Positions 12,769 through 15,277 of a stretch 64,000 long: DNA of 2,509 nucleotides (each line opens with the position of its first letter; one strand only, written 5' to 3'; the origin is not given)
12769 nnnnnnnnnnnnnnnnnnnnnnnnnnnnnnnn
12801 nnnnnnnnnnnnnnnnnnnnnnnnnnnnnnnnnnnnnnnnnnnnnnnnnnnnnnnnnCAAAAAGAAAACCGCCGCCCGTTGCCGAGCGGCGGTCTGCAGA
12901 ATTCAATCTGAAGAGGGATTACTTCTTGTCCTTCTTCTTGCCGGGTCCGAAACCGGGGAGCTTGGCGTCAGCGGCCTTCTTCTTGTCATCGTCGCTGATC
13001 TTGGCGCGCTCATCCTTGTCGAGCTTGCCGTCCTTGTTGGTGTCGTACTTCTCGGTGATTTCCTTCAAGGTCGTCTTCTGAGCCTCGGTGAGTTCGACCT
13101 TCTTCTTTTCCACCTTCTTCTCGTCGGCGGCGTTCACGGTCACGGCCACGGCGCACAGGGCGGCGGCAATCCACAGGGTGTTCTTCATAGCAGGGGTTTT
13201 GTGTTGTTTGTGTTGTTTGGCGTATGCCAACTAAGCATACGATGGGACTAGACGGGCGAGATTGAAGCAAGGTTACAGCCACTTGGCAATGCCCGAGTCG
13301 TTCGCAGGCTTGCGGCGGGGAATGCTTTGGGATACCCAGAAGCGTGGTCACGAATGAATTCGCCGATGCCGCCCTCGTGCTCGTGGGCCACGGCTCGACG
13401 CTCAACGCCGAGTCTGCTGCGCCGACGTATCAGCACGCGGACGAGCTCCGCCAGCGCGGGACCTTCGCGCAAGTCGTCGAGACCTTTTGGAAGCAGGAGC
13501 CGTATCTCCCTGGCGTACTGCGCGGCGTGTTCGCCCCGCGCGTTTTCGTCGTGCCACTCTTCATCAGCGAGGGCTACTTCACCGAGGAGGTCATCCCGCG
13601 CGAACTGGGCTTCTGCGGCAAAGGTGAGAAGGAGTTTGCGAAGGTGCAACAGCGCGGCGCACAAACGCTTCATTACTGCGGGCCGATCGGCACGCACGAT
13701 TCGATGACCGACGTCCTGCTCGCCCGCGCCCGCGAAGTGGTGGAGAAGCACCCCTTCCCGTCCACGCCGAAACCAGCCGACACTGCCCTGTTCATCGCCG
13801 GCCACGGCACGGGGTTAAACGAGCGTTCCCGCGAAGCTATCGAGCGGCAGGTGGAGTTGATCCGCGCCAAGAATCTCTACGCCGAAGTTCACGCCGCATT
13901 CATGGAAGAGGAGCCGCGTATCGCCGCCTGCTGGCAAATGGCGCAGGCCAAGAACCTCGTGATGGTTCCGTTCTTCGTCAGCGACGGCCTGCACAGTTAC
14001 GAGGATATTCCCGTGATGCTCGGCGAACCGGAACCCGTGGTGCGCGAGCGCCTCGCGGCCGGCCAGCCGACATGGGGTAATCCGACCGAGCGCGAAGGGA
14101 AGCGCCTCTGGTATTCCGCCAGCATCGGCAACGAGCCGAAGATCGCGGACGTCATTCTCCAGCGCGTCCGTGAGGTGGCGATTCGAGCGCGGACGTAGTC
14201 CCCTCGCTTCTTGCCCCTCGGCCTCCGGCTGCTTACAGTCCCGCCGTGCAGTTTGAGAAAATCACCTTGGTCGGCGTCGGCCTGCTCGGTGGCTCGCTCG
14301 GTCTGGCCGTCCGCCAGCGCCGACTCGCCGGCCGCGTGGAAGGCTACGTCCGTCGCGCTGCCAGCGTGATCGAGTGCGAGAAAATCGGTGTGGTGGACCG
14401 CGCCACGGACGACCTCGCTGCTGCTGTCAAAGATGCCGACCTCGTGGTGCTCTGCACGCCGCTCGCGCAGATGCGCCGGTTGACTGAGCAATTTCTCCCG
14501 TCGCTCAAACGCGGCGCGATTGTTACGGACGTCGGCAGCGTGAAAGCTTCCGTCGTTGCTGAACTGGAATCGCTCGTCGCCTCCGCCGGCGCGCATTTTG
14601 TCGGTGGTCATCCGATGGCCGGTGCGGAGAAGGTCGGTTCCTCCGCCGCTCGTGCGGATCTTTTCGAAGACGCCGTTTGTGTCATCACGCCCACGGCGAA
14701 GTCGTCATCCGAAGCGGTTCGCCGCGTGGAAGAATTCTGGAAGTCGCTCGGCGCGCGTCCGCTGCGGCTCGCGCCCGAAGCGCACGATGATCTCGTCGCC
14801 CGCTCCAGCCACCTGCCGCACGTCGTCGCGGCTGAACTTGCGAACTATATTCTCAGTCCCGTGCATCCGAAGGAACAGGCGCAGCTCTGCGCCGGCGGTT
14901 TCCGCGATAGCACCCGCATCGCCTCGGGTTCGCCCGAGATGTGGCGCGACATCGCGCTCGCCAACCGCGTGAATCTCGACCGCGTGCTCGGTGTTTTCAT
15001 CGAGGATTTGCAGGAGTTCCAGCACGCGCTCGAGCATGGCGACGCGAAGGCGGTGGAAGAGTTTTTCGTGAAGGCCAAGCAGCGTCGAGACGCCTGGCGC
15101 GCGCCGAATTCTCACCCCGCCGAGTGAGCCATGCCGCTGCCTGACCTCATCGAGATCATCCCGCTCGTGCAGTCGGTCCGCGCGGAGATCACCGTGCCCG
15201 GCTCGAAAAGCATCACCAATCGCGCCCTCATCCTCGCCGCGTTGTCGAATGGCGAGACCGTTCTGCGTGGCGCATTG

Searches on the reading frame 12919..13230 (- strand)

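Call 77: search_protein_families(library=pfam, proteins=[window:12919-13230:-], max_evalue=0.01)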
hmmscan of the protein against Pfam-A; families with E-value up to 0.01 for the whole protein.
window:12919-13230:- (103 aa): 3 families
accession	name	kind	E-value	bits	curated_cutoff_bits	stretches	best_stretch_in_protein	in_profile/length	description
PF13202.12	EF-hand_5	-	0.0017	18.2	25.9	1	61-74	7-20/25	EF hand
PF13405.12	EF-hand_6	-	0.0032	17.5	25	1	55-74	2-21/30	EF-hand domain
PF00036.39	EF-hand_1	-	0.0035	17.2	25.4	1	55-74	2-21/29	EF hand domain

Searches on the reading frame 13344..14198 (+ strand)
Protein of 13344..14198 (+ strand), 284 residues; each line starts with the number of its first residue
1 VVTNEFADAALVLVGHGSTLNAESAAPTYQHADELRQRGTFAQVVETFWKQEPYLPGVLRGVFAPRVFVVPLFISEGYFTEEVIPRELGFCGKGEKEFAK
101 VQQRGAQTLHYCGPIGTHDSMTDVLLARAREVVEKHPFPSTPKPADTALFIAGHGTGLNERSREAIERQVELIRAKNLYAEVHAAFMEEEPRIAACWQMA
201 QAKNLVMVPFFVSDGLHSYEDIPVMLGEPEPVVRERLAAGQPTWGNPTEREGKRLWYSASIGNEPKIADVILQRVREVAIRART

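Call 77: search_protein_families(library=pfam, proteins=[window:13344-14198:+], max_evalue=0.01)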
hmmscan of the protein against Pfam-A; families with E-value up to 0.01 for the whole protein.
window:13344-14198:+ (284 aa): 2 families
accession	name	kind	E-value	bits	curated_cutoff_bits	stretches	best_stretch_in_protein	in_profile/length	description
PF01903.22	CbiX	-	1.2e-27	96.7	22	2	16-125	1-104/106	CbiX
PF06180.16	CbiK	-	6.4e-06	26.1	26.2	1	67-222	75-217/262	Cobalt chelatase (CbiK)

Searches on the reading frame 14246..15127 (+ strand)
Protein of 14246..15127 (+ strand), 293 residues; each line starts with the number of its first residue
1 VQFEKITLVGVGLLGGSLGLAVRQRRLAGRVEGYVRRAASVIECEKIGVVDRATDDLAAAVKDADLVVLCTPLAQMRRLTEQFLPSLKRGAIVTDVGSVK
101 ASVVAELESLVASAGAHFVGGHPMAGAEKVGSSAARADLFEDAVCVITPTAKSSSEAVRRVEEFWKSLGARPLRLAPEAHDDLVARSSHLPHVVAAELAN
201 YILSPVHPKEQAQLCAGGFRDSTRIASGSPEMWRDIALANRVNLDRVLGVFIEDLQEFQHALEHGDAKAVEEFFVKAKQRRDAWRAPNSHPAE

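Call 77: search_protein_families(library=pfam, proteins=[window:14246-15127:+], max_evalue=0.01)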
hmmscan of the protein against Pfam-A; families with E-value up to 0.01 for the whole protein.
window:14246-15127:+ (293 aa): 7 families
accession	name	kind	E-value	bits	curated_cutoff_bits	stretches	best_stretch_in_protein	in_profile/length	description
PF02153.23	PDH_N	-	3.4e-39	134.3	26.5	1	18-171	1-151/154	Prephenate dehydrogenase, nucleotide-binding domain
PF20463.3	PDH_C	-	4.6e-22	78.7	22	1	177-273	2-99/102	Prephenate dehydrogenase, dimerization domain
PF03446.21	NAD_binding_2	-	1.8e-07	31.8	21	1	5-129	1-124/161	NAD binding domain of 6-phosphogluconate dehydrogenase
PF22616.2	HMD_N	-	8.9e-05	22.4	27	1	40-128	120-207/239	HMD N-terminal domain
PF03807.23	F420_oxidored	-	0.00016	22.7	21.6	1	5-96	1-91/94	NADP oxidoreductase coenzyme F420-dependent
PF02882.25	THF_DHG_CYH_C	-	0.0047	16.7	27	1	48-101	64-112/160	Tetrahydrofolate dehydrogenase/cyclohydrolase, NAD(P)-binding domain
PF01210.29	NAD_Gly3P_dh_N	-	0.0054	17.1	23.1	0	52-93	58-99/158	NAD-dependent glycerol-3-phosphate dehydrogenase N-terminus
